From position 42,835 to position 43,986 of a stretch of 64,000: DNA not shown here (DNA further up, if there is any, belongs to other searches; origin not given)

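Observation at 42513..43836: TIR-domain gene inserted into the conserved ffh-rpsP junction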

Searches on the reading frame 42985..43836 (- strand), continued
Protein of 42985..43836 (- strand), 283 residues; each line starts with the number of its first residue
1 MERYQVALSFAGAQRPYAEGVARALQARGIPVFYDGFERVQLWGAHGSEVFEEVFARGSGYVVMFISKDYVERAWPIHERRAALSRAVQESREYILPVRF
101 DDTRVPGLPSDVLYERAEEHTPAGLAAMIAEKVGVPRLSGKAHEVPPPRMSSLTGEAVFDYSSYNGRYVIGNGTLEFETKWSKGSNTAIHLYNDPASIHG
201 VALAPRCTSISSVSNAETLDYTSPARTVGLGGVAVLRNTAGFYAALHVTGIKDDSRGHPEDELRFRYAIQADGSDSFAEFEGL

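Call 39: find_encoding_contigs(protein=P0004, flank=8000, max_places=3)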
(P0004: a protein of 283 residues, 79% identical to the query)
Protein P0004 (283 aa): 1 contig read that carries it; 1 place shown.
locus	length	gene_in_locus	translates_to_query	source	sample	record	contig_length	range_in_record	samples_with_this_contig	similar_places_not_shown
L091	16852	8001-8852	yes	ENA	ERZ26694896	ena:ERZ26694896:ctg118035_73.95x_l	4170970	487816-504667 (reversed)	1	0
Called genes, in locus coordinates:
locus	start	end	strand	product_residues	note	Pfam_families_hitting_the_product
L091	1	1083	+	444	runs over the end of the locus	PF03952:Enolase_N, PF00113:Enolase_C, PF13378:MR_MLE_C (weak), PF07476:MAAL_C (weak)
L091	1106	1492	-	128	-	PF05942:PaREP1 (weak)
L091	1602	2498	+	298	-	-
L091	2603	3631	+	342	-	PF00044:Gp_dh_N, PF02800:Gp_dh_C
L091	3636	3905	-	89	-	PF01381:HTH_3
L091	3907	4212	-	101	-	PF01381:HTH_3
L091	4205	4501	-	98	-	-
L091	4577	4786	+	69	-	PF02800:Gp_dh_C (weak)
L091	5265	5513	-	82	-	PF09954:DUF2188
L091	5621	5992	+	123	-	PF01381:HTH_3 (weak)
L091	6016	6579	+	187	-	PF06114:Peptidase_M78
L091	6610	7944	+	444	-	PF02881:SRP54_N, PF13191:AAA_16 (faint), PF13401:AAA_22 (weak), PF00448:SRP54, PF01656:CbiA (weak), PF13671:AAA_33 (weak), PF02978:SRP_SPB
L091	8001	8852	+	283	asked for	PF13676:TIR_2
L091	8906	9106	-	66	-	PF11455:MazE-like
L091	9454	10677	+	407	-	PF01548:DEDD_Tnp_IS110, PF02371:Transposase_20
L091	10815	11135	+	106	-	PF00886:Ribosomal_S16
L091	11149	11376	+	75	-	PF13083:KH_KhpA-B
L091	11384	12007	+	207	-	PF01782:RimM, PF05239:PRC, PF24986:PRC_RimM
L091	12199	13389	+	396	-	PF01612:DNA_pol_A_exo1, PF00570:HRDC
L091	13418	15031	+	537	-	PF04820:Trp_halogenase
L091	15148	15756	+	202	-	PF01936:NYN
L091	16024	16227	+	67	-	-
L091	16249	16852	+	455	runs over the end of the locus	PF06965:Na_H_antiport_1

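Call 60: search_dna_similar(query=window:42988-43836:-, collection=plasmids, mode=protein, max_evalue=1e-10, max_rows=25)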
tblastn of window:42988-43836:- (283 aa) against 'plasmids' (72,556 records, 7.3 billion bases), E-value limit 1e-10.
Records with a match: 11; places in all: 12; records where one place covers at least 80% of the query: 0.
Best place of each record, by identity: <60% 11.
By first word of the organism name: Prescottella 3; Bacillus 2; Ralstonia 1; Deinococcus 1; Priestia 1; Nostoc 1; Asticcacaulis 1; Croceicoccus 1.
By predicted mobility (MOB-suite, as given by PLSDB): non-mobilizable 9; mobilizable 2.
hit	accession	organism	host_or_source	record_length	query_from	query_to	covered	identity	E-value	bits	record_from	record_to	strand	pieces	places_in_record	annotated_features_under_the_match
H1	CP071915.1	Ralstonia solanacearum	Pogostemon cablin,Single strain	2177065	2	133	47%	44.4%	7e-26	114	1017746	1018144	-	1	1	TIR domain-containing protein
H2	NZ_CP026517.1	Deinococcus sp. NW-56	whole organism,water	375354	4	155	54%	38.1%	4e-19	94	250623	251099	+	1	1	TIR domain-containing protein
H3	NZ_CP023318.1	Priestia megaterium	Plant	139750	4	133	46%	43.8%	8e-29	122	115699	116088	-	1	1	TIR domain-containing protein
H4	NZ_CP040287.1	Nostoc sp. C057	Phaeoceros,pure culture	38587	4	133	46%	43.1%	2e-26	115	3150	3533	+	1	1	GUN4 domain-containing protein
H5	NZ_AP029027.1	Asticcacaulis sp. DW145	Lemna minor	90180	153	278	45%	44.4%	2e-23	107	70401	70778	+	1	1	hypothetical protein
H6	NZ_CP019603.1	Croceicoccus marinus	-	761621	152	277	45%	41.3%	5e-21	100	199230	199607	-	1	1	toll/interleukin-1 receptor domain-containing protein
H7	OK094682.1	Prescottella equi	Equus caballus,Culture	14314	147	278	47%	38.5%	8e-17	87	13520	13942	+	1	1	TIR domain protein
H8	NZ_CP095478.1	Prescottella equi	Equus caballus,Culture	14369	147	278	47%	38.5%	8e-17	87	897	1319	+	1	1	toll/interleukin-1 receptor domain-containing protein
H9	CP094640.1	Prescottella equi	clinical isolates,clinical isolates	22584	147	278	47%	38.5%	8e-17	87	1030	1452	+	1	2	toll/interleukin-1 receptor domain-containing protein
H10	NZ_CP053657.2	Bacillus cereus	culture,soil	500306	4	133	46%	36.6%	1e-22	104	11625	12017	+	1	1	TIR domain-containing protein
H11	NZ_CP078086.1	Bacillus tropicus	Cell culture,soil sample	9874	3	135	47%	31.1%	4e-23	105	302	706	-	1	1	none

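Call 63: search_solved_structures(query=A2, max_evalue=1, show_alignments=5)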
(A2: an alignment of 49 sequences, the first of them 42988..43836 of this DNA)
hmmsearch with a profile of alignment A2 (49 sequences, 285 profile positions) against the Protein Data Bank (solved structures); distinct sequences matched with E-value up to 1: 15.
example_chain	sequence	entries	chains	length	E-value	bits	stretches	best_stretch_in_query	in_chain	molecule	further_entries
7uwg_A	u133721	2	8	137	5.5e-08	35.8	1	3-106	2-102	Molecular chaperone Tir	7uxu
7uxr_A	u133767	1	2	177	1.3e-07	34.5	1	4-101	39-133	TIR domain protein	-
8g83_A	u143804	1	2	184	1.6e-07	34.2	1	4-106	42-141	NAD(+) hydrolase AbTIR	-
4lzp_B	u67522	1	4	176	0.00018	24.2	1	3-100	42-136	Putative uncharacterized protein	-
3h16_A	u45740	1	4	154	0.0011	21.6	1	7-100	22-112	TIR protein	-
4lqc_A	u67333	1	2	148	0.0013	21.4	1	3-100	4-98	TcpB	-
4c7m_A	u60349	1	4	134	0.0014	21.3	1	10-100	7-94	Toll/interleukin-1 receptor domain-containing protein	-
3ozi_A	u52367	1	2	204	0.0037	19.9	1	4-102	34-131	L6tr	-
3jrn_A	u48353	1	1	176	0.038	16.6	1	3-86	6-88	AT1G72930 protein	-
5ku7_A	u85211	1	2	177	0.045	16.4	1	3-87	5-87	TIR-NB-LRR type resistance protein RPV1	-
7vu8_B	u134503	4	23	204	0.13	14.8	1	4-102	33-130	Flax rust resistance protein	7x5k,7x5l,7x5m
5fb4_A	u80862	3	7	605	0.13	14.8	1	135-175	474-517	Distal tube protein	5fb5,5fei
4c6r_A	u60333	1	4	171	0.26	13.8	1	5-81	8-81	DISEASE RESISTANCE PROTEIN RPS4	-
4c6t_B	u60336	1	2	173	0.28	13.8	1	5-81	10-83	DISEASE RESISTANCE PROTEIN RPS4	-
4uc4_A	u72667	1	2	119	0.29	13.7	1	225-256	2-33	Lysine-specific demethylase 4B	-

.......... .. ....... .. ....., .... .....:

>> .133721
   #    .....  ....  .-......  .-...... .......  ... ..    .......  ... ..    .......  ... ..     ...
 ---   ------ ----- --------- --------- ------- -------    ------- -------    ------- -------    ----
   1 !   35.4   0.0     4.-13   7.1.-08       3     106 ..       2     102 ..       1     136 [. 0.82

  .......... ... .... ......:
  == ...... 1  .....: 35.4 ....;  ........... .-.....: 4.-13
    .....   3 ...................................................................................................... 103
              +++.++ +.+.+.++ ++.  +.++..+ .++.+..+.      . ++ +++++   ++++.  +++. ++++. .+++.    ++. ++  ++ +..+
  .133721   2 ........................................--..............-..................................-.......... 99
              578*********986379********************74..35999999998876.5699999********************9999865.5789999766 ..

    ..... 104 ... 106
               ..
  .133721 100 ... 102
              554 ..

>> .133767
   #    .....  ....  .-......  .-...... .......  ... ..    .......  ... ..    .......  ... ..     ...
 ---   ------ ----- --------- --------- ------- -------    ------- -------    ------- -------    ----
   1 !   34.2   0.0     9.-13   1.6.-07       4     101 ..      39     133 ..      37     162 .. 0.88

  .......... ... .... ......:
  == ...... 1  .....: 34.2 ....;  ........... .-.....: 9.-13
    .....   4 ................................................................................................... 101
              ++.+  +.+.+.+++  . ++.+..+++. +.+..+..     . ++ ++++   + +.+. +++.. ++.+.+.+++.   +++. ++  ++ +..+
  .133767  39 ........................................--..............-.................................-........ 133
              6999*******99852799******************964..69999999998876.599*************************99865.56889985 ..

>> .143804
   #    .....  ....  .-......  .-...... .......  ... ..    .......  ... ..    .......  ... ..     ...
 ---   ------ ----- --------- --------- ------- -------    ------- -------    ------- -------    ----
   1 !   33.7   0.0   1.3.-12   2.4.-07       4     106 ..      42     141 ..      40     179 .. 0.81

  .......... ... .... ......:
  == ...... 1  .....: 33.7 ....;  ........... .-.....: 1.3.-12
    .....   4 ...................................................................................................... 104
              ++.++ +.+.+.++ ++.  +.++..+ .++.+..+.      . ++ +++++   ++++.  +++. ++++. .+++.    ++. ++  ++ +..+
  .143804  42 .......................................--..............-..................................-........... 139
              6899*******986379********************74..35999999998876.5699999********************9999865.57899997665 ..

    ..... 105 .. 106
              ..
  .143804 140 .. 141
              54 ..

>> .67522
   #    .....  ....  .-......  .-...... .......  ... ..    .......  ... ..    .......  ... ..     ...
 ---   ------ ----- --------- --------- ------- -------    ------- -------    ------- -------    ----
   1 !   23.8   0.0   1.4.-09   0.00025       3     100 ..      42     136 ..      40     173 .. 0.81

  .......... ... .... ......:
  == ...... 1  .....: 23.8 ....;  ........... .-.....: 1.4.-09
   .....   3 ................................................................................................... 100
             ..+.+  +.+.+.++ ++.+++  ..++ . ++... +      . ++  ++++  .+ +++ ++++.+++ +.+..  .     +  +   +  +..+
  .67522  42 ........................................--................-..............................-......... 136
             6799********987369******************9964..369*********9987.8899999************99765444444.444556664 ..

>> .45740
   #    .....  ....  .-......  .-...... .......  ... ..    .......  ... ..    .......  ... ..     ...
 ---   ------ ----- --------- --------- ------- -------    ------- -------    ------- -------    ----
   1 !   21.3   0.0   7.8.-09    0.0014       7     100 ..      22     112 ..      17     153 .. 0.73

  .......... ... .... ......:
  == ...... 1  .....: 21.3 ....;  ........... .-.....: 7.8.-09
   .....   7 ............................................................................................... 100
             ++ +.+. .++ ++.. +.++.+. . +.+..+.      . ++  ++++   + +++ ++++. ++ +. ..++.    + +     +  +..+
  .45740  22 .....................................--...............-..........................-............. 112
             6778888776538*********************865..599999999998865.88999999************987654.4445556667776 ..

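Call 69: get_annotated_region(hit=H7, flank=4000)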
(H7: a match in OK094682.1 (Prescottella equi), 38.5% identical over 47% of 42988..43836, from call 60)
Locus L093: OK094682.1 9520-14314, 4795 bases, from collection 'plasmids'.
description: Prescottella equi strain PAM2287 plasmid pRSRe2287 genomic sequence
organism: Prescottella equi (NCBI taxid 43767)
taxonomy: Bacteria; Actinomycetota; Actinomycetes; Mycobacteriales; Nocardiaceae; Prescottella; Prescottella equi
host: -; source: Equus caballus,Culture; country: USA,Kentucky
typing (MOB-suite, as given by PLSDB): non-mobilizable; replicon rep_cluster_1333
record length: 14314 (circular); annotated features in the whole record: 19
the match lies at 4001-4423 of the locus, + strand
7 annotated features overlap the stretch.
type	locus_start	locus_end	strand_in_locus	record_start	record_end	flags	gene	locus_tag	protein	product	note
CDS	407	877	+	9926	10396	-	-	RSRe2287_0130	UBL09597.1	putative primosomal protein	-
CDS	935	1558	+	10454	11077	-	-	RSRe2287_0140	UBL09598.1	putative PIN RNase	-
CDS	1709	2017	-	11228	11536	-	-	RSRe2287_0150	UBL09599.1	TPR domain protein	-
CDS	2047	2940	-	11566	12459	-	-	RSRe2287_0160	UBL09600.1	putative regulator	-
CDS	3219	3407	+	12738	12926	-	-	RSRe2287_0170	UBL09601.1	transmembrane protein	-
CDS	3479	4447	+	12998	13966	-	-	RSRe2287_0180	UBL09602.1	TIR domain protein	-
CDS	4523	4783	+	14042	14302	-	-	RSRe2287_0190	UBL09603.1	putative T/A antitoxin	-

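Call 72: find_related_loci(query=A2, collection=metagenome_contigs, flank=8000)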
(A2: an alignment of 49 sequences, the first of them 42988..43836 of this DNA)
Query A2 (283 aa) in metagenome_contigs; peptide patterns used: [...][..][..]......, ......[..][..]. (x = any residue, [..] = any of these).
600 stretches matched a pattern (row limit reached: there are more); 405 encode a relative of the query (tblastn E <= 1e-3); the best 80 are kept; 80 distinct loci.
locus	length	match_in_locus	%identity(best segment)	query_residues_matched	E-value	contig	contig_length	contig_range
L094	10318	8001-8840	64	1-280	1e-119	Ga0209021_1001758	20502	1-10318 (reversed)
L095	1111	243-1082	62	1-280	3e-125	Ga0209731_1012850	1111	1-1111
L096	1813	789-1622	64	3-280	3e-117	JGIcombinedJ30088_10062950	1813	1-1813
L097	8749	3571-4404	60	4-281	1e-109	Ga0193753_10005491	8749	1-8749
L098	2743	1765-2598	59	3-280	6e-114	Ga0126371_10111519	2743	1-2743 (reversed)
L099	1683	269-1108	58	1-280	4e-115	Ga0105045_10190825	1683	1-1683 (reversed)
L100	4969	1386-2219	57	4-281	2e-105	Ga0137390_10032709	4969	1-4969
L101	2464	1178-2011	57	4-281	2e-108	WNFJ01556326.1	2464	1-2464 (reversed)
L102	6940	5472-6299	56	4-280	4e-101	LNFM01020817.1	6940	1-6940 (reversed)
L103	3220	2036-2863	57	3-278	9e-100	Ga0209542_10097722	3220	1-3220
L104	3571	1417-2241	54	4-278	2e-96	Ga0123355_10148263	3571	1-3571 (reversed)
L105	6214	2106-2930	54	4-278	9e-95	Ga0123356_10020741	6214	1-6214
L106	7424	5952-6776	53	4-278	6e-93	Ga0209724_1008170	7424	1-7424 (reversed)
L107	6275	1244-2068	53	4-278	6e-93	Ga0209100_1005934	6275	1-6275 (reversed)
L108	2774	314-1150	49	3-281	5e-91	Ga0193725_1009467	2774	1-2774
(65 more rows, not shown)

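Call 75: search_protein_families(library=pfam, alignment_id=A5, max_evalue=0.00001)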
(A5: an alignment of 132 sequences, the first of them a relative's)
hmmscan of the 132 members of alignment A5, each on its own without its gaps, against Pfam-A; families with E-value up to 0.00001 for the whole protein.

A. member 1, L094:1762-4728:+ (989 aa): 1 family
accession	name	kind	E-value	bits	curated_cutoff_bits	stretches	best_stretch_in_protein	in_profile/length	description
PF06634.17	DUF1156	-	3e-21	75.7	24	1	14-63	2-52/73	Protein of unknown function (DUF1156)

B. families by the number of members that match (of 132 scanned): 116 families (the first 25 are shown)
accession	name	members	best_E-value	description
PF01555.25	N6_N4_Mtase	2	1.4e-51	DNA methylase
PF01420.25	Methylase_S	2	1.9e-39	Type I restriction modification DNA specificity domain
PF13191.12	AAA_16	2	3.4e-24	AAA ATPase domain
PF04471.18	Mrr_cat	2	4.7e-19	Restriction endonuclease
PF00211.25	Guanylate_cyc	2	1e-18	Adenylate and Guanylate cyclase catalytic domain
PF09334.17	tRNA-synt_1g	1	9.6e-156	tRNA synthetases class I (M)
PF00977.27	His_biosynth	1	7.1e-78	Histidine biosynthesis protein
PF01977.22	UbiD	1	1.7e-66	3-octaprenyl-4-hydroxybenzoate carboxy-lyase Rift-related domain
PF00475.24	IGPD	1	1.6e-65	Imidazoleglycerol-phosphate dehydratase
PF00291.31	PALP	1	2.4e-64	Pyridoxal-phosphate dependent enzyme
PF01364.23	Peptidase_C25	1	3.5e-63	Peptidase family C25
PF02384.22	N6_Mtase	1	1.4e-60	N-6 DNA Methylase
PF02321.23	OEP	1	1.2e-53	Outer membrane efflux protein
PF03741.22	TerC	1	2.6e-50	Integral membrane protein TerC family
PF01053.26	Cys_Met_Meta_PP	1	1.8e-49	Cys/Met metabolism PLP-dependent enzyme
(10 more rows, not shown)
